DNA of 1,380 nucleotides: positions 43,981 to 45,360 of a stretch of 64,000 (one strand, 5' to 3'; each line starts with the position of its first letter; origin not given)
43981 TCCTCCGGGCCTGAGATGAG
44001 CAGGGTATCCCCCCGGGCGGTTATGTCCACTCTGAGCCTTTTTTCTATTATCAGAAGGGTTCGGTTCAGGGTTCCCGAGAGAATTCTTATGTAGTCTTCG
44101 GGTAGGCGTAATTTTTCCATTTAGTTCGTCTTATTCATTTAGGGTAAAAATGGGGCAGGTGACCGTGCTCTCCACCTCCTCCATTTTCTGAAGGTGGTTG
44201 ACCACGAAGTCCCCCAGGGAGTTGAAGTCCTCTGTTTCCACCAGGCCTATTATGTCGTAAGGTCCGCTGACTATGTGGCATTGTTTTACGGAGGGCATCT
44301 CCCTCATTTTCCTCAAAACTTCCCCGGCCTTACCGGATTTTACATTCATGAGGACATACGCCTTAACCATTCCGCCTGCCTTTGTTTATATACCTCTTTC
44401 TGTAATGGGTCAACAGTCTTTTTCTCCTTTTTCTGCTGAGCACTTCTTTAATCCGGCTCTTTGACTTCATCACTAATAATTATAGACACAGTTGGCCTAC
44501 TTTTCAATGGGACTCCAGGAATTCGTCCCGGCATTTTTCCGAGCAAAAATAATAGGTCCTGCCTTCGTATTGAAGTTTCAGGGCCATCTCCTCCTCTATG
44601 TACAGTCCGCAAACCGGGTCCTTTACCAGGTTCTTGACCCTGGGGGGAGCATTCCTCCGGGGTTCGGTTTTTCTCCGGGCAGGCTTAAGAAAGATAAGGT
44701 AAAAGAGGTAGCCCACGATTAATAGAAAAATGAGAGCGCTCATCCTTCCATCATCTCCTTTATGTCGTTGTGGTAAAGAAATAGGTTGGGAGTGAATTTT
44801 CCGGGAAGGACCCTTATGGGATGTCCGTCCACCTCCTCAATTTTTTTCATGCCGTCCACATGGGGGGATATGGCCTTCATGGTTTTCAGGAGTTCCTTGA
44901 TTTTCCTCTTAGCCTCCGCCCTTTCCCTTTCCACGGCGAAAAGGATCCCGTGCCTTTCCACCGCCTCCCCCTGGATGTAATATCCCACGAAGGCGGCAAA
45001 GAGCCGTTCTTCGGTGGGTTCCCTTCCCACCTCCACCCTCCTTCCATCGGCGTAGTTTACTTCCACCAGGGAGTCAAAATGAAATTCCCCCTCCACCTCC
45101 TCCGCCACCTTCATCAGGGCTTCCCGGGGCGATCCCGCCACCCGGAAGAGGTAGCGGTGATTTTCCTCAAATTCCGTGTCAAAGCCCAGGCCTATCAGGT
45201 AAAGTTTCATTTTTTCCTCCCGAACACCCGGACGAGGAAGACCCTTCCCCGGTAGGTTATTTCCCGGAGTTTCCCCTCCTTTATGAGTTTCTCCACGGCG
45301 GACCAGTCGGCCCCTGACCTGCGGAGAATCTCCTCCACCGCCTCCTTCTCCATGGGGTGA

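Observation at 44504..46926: Uncharacterised operon: SagB-type dehydrogenase, COG0731-like radical SAM, 156-aa unknown, YHS/TRASH membrane protein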

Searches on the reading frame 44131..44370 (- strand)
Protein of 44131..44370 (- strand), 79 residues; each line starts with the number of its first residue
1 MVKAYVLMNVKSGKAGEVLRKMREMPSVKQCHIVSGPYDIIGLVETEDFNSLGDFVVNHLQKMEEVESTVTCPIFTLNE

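Call 3: search_protein_families(library=pfam, proteins=[window:44131-44370:-], max_evalue=0.01)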
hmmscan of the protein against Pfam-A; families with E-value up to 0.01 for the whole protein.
window:44131-44370:- (79 aa): 2 families
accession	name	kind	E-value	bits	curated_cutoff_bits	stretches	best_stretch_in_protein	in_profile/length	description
PF01037.27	AsnC_trans_reg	-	2.4e-14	53.4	25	1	7-74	2-70/73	Lrp/AsnC ligand binding domain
PF03471.22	CorC_HlyC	-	0.0097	16.3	27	0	43-71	27-54/81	Transporter associated domain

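Call 4: search_protein_families(library=ncbifam, proteins=[window:44131-44370:-], max_evalue=0.01)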
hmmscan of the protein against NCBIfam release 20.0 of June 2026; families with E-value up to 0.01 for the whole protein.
window:44131-44370:- (79 aa): 4 families
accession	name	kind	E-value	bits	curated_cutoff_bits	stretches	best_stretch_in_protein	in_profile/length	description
NF040947.1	trans_reg_LysM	equivalog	4.3e-06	26.5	180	1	2-72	60-130/136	HTH-type transcriptional regulator LysM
NF008384.0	PRK11179.1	equivalog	6.9e-05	22.7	227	1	4-71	71-139/153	transcriptional regulator AsnC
NF041395.1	TranRegLrpA1_Halo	equivalog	0.00012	22.1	250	1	4-69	67-132/142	HTH-type transcriptional regulator LrpA1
NF040820.1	trans_reg_LrpA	equivalog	0.00036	20.4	250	1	9-77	71-137/141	HTH-type transcriptional regulator LrpA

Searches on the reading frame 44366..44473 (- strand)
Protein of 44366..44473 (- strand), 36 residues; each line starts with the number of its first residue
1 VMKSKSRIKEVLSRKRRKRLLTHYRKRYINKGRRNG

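Call 52: search_protein_families(library=ncbifam, proteins=[window:44366-44473:-], max_evalue=1)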
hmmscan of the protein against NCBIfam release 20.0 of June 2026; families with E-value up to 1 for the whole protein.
seq(36 aa): 1 family
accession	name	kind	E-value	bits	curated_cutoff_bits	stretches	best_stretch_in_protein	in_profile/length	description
TIGR03552.1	F420_cofC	equivalog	0.14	11.8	105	1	3-24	11-32/196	2-phospho-L-lactate guanylyltransferase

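Call 53: search_protein_families(library=pfam, proteins=[window:44366-44473:-], max_evalue=1)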
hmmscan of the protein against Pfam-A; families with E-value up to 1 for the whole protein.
seq(36 aa): 0 families
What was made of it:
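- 44363..44473 (-): Conserved small basic ORF (35-36 aa, .................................). Its stop overlaps the start of the AsnC-like gene. It is not RiPP-precursor-like. No family hit (calls 52, 53).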

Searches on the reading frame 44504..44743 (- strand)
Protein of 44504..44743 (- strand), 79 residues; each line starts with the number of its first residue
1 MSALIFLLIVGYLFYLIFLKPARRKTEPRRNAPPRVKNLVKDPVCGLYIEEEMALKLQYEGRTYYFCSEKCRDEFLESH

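Call 3: search_protein_families(library=pfam, proteins=[window:44504-44743:-], max_evalue=0.01)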
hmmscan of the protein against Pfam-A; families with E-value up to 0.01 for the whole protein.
window:44504-44743:- (79 aa): 3 families
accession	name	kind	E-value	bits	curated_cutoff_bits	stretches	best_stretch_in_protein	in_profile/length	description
PF04945.19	YHS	-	1.9e-14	53.8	30.3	1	40-77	1-38/47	YHS domain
PF06467.20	zf-FCS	-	0.0004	20.6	22.4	1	45-75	10-39/39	MYM-type Zinc finger with FCS sequence motif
PF24273.1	TRASH_HVO_1752_C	-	0.0061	17.1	27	1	45-77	7-38/47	HVO_1752, C-terminal TRASH domain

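Call 4: search_protein_families(library=ncbifam, proteins=[window:44504-44743:-], max_evalue=0.01)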
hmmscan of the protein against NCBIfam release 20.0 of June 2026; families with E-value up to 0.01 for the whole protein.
window:44504-44743:- (79 aa): 2 families
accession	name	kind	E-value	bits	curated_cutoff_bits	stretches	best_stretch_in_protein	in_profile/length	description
NF041023.1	PP0621_fam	subfamily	1.7e-06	28.2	45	1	4-72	3-71/71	PP0621 family protein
NF034186.3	PRK14891.1-1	equivalog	0.0021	17.9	73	1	59-76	22-39/51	50S ribosomal protein L24e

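Call 51: search_protein_families(library=padloc, proteins=[window:44504-44743:-], max_evalue=0.001)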
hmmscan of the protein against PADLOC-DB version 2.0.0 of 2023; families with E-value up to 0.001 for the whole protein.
window:44504-44743:- (79 aa): 0 families

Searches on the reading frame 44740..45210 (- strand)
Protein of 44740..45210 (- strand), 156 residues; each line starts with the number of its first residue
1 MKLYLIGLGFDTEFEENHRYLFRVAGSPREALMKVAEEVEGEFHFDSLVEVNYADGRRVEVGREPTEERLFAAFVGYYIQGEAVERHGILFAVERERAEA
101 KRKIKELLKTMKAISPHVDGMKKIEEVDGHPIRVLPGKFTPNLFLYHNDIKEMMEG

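Call 3: search_protein_families(library=pfam, proteins=[window:44740-45210:-], max_evalue=0.01)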
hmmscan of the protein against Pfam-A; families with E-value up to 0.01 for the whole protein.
window:44740-45210:- (156 aa): 1 family
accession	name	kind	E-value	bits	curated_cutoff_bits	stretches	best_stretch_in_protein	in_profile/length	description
PF07566.17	DUF1543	-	1.4e-07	31.6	22.9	1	84-133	3-51/52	Domain of Unknown Function (DUF1543)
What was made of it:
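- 44740..45210 (-): DUF1543-family protein (156 aa; two beta-beta-alpha-beta-like repeats). Close relatives are confined to the clade. PF07566 31.6 bits (call 3).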

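Call 4: search_protein_families(library=ncbifam, proteins=[window:44740-45210:-], max_evalue=0.01)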
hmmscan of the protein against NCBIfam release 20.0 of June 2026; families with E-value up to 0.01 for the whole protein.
window:44740-45210:- (156 aa): 0 families

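Call 7: search_solved_structures(query=window:44740-45210:-, max_evalue=1)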
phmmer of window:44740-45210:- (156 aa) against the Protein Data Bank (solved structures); distinct sequences matched with E-value up to 1: 4.
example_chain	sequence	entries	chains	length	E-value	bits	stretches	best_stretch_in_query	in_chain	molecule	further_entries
2qsd_A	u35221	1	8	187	0.00061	23.1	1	42-102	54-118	Uncharacterized conserved protein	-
9f28_B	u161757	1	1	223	0.045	17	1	74-130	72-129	DNA primase large subunit PriL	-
9f26_B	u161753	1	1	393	0.21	14.8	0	74-130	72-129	DNA primase large subunit PriL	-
6zgq_A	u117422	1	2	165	0.33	14.2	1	5-58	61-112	AceL NrdHF-1-1 Intein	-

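Call 11: find_homologous_proteins(query=window:44740-45210:-, max_evalue=0.001)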
Query window:44740-45210:- (156 aa): 4 proteins with E <= 0.001 among 54 candidates.
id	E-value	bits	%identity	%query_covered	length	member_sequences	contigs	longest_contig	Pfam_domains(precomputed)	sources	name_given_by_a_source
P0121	5.2e-97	340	100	100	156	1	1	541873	PF07566.18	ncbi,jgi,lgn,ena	-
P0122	8.9e-63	229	65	99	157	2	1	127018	PF07566.18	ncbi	-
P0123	4.4e-60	220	64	99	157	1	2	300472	PF07566.18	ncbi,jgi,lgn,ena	-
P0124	1.1e-50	189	58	99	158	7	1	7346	PF07566.18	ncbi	-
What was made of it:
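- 44740..45210 (-): Four clusters found in the word-index search (call 11).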

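Call 13: find_encoding_contigs(protein=P0124, flank=8000, max_places=4)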
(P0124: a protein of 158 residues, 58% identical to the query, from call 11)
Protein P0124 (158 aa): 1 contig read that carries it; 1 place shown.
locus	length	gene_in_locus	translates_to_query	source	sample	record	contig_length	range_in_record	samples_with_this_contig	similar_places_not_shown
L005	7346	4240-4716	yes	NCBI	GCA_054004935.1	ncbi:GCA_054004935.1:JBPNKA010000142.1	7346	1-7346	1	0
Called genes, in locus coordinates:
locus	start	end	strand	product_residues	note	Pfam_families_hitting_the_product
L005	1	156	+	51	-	?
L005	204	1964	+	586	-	PF04458:DUF505, PF14947:HTH_45 (faint), PF25213:HVO_A0261_N (faint), PF04458:DUF505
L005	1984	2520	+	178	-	-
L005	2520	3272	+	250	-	PF00881:Nitroreductase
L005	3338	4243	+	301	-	PF04055:Radical_SAM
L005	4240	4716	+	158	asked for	PF07566:DUF1543 (faint)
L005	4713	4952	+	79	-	PF04945:YHS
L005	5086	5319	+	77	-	PF01037:AsnC_trans_reg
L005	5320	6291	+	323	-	PF02562:PhoH, PF13604:AAA_30 (weak), PF13245:AAA_19 (faint)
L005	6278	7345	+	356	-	?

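Call 19: search_protein_representatives(alignment_id=A1)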
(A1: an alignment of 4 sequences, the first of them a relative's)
Query: 4 sequences, 157 profile positions. Proteins with E-value up to 0.001 (for the whole library): 91; up to 1e-10: 2; up to 1e-30: 1. The best 91 are listed.
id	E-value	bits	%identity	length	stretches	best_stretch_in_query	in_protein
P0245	1.7e-45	171.0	-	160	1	1-157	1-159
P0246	8.4e-21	90.8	-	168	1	2-152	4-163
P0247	4.0e-10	56.1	-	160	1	1-145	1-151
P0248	7.4e-10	55.2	-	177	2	70-139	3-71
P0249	1.2e-09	54.6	-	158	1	1-143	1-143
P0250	4.3e-09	52.7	-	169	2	41-131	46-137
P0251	4.4e-09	52.7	-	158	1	1-136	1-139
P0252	2.0e-08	50.6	-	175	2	43-132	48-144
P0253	2.1e-08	50.5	-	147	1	17-128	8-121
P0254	3.2e-08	49.9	-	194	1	5-137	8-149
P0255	3.3e-07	46.6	-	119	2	41-109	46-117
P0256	3.5e-07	46.5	-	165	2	74-139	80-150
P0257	4.1e-07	46.3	-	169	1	2-128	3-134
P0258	6.7e-07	45.6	-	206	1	13-125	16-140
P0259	6.8e-07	45.6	-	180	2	43-144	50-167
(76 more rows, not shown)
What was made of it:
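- This DUF1543 subtype is almost confined to the clade (calls 11, 19).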

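Call 32: find_encoding_contigs(protein=P0246, flank=5000, max_places=3)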
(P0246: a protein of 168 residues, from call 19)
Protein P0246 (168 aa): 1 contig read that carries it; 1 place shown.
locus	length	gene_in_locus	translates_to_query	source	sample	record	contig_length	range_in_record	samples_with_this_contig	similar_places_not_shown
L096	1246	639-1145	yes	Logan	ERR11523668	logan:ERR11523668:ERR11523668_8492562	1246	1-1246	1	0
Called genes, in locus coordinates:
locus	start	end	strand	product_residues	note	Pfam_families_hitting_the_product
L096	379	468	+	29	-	-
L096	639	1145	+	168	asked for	PF07566:DUF1543 (faint)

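Call 42: predict_structure(alignment_id=A1)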
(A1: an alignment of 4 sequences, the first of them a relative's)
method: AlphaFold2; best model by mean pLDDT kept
length: 156 residues; sequences in the alignment: 4
mean_pLDDT: 80.5   pTM: 0.69
mean pLDDT of the five models: 80.5, 39.5, 39.4, 39.2, 37.9
residues with pLDDT >= 90: 13; 70-90: 125; 50-70: 18; < 50: 0
segments of 3 or more residues with pLDDT < 50: none
pLDDT, mean of each block of 10 residues (from residue 1): 86 67 88 90 85 72 79 82 76 87 87 81 82 66 77 82
secondary structure, 60 per line:
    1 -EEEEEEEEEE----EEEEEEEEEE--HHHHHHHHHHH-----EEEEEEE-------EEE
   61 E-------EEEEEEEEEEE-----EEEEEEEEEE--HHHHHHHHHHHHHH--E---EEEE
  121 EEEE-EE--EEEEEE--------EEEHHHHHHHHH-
elements in order: E2-11 E16-25 H28-38 E44-50 E58-61 E69-79 E85-94 H97-110 E117-124 E130-135 E144-146 H147-155

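Call 47: fold_search(model_id=the predicted structure, library=pdb)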
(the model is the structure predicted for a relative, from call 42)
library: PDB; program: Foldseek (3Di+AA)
matches with E <= 10: 522; with E <= 0.001: 6
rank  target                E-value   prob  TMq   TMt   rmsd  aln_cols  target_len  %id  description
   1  2qsd_A                8.2e-06  1.00  0.62  0.66   4.3       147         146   24  Crystal structure of a protein Il1583 from Idiomarina loihiensis (released 2007-08-14)
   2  2qsd_G                1.7e-05  1.00  0.62  0.66   4.7       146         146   23  Crystal structure of a protein Il1583 from Idiomarina loihiensis (released 2007-08-14)
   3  2qsd_E                2.3e-05  1.00  0.59  0.62   4.6       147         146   22  Crystal structure of a protein Il1583 from Idiomarina loihiensis (released 2007-08-14)
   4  2qsd_C                3.0e-05  1.00  0.62  0.65   4.6       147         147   23  Crystal structure of a protein Il1583 from Idiomarina loihiensis (released 2007-08-14)
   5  2qsd_B                3.6e-05  1.00  0.61  0.66   4.5       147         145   21  Crystal structure of a protein Il1583 from Idiomarina loihiensis (released 2007-08-14)
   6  2qsd_F                9.4e-05  1.00  0.61  0.64   4.3       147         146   23  Crystal structure of a protein Il1583 from Idiomarina loihiensis (released 2007-08-14)
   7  8c3a_0                2.6e-03  1.00  0.35  0.32  12.8       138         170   14  Crystal structure of ailanthone bound to the Candida albicans 80S ribosome (released 2024-01-10)
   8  5apn_S                3.8e-03  1.00  0.35  0.32  13.0       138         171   16  Structure of the yeast 60S ribosomal subunit in complex with Arx1, Alb1 and N-terminally tagged Rei1 (released 2015-12-16)
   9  6uz7_AS               3.8e-03  1.00  0.35  0.33  13.5       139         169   14  K.lactis 80S ribosome with p/PE tRNA and eIF5B (released 2020-01-15)
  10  5ndg_N0               4.2e-03  1.00  0.35  0.32  12.8       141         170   15  Crystal structure of geneticin (G418) bound to the yeast 80S ribosome (released 2017-12-13)
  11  7pzy_0                4.7e-03  1.00  0.35  0.32  12.7       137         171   13  Structure of the vacant Candida albicans 80S ribosome (released 2022-05-18)
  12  8bsi_LT               5.2e-03  1.00  0.32  0.30  12.5       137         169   13  Giardia ribosome chimeric hybrid-like GDP+Pi bound state (B1) (released 2023-03-15)
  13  9v1i_lT               7.3e-03  0.99  0.33  0.30  12.4       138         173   14  Cryo- EM structure of ribosomal large subunit (LSU) from Entamoeba histolytica at 2.8 angstrom resolution (released 2025-10-08)
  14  9bh5_CS               7.7e-03  1.00  0.34  0.30  12.5       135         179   10  High-resolution C. elegans 80S ribosome structure - class 1 (released 2024-09-04)
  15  8esq_S                8.5e-03  0.98  0.31  0.29  12.6       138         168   13  Ytm1 associated nascent 60S ribosome State 2 (released 2022-11-30)
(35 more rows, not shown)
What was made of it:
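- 44740..45210 (-): The model matches 2QSD with TM 0.62-0.66 (calls 42, 47).
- On DUF1543: 31.6 bits against 22.9 (call 3); TM 0.62-0.66 to 2QSD (call 47)
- Closest known: DUF1543. Same: It matches Pfam above the cut-off, and the predicted fold superposes on 2QSD with TM 0.62-0.66 (calls 3, 47).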

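Call 51: search_protein_families(library=padloc, proteins=[window:44740-45210:-], max_evalue=0.001)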
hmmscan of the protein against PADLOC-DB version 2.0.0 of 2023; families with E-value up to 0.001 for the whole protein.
window:44740-45210:- (156 aa): 0 families

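Call 64: find_encoding_contigs(protein=P0245, flank=5000, max_places=3)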
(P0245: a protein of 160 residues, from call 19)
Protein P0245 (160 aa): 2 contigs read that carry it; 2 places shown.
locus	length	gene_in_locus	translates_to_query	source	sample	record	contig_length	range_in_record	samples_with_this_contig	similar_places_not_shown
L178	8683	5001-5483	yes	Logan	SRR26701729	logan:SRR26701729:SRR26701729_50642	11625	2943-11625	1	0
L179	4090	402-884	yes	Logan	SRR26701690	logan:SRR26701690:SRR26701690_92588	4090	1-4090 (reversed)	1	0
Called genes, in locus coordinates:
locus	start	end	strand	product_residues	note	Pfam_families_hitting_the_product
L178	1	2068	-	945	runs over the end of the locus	PF13620:CarboxypepD_reg, PF13715:CarbopepD_reg_2, PF07715:Plug (weak)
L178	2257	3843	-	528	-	PF04389:Peptidase_M28, PF05343:Peptidase_M42 (faint)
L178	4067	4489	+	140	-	PF00892:EamA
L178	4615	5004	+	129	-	PF04167:DUF402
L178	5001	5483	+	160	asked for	PF07566:DUF1543 (faint)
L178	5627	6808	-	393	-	PF03417:AAT (faint)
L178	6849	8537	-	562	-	PF00501:AMP-binding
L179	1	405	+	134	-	?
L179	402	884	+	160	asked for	PF07566:DUF1543 (faint)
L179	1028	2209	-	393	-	PF03417:AAT (faint)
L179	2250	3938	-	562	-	PF00501:AMP-binding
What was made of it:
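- The closest DUF1543 outgroup is coupled to DUF402 instead, also by a 4-nt overlap (call 64).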

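Call 65: find_encoding_contigs(protein=P0247, flank=5000, max_places=3)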
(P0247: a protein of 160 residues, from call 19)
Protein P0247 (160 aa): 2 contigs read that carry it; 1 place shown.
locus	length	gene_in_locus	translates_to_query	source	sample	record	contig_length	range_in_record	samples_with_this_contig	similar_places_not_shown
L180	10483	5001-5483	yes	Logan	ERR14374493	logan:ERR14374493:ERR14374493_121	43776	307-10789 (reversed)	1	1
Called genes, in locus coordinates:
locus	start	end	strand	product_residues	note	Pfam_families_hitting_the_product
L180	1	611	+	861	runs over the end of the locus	PF12679:ABC2_membrane_2 (faint), PF23357:DUF7088, PF09822:ABC_transp_aux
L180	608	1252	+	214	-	PF00697:PRAI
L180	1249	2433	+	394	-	PF00291:PALP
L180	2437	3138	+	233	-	PF00072:Response_reg, PF00486:Trans_reg_C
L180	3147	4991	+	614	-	PF03717:PBP_dimer, PF00905:Transpeptidase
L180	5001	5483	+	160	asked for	PF07566:DUF1543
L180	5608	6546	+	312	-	PF00291:PALP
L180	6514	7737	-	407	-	PF13692:Glyco_trans_1_4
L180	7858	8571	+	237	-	PF01936:NYN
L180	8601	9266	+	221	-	PF01135:PCMT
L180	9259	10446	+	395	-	PF06965:Na_H_antiport_1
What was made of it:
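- On Conserved gene cluster (functional module inferred from synteny): DUF1543 outgroups lie elsewhere (calls 64, 65).
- DUF1543 outgroups have unrelated neighbours (calls 64, 65).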
